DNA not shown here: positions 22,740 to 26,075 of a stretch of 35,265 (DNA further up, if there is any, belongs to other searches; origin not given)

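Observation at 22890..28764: Minimal five-gene conjugation/T4SS-like operon without relaxase or coupling protein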

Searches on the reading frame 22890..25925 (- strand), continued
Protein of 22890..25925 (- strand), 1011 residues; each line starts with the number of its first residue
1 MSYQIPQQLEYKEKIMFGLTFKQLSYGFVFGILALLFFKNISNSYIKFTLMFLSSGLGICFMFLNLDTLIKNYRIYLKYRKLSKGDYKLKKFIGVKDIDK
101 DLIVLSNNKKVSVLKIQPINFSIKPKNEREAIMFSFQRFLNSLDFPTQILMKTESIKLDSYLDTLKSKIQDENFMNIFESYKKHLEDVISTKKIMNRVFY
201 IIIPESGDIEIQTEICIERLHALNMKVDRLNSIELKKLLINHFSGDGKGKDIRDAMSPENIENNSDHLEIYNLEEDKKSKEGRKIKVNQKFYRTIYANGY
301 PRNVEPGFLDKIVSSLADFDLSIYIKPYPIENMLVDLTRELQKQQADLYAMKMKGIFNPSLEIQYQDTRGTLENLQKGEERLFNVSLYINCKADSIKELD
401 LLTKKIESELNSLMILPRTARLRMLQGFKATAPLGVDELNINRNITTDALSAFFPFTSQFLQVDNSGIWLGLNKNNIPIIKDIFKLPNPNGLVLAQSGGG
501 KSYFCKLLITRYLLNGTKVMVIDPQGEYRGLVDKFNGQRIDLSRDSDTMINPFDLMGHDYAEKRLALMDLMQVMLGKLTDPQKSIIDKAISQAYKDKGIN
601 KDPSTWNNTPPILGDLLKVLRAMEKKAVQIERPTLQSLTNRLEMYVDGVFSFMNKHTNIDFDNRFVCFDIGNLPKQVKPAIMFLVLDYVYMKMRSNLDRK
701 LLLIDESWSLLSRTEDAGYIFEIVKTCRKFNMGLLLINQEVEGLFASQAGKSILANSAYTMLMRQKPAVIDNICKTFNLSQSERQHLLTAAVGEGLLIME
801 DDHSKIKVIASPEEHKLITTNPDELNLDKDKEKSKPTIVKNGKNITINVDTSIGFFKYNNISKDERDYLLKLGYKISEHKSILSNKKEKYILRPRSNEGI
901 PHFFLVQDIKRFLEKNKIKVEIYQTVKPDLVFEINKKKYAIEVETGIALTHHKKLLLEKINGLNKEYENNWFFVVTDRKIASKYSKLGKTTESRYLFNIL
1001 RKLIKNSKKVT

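Call 102: find_related_loci(query=A5, collection=viral_contigs, flank=10000)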
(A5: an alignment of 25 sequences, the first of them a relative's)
Query A5 (1011 aa) in viral_contigs; peptide patterns used: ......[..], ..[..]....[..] (x = any residue, [..] = any of these).
141 stretches matched a pattern, but none encodes a relative of the query by tblastn (E <= 1e-3).

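Call 110: search_solved_structures(query=L033:14660-16234:+, max_evalue=0.01)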
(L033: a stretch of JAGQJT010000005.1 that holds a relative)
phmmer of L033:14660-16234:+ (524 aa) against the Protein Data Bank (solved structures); distinct sequences matched with E-value up to 0.01: 0.

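Call 111: search_solved_structures(query=L033:17129-19093:+, max_evalue=0.01)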
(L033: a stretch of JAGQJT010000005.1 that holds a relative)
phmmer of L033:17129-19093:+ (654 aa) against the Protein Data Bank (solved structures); distinct sequences matched with E-value up to 0.01: 0.

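Call 112: search_solved_structures(query=L033:16240-17112:+, max_evalue=0.01)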
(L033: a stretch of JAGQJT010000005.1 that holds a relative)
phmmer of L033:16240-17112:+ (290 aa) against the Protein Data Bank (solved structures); distinct sequences matched with E-value up to 0.01: 0.
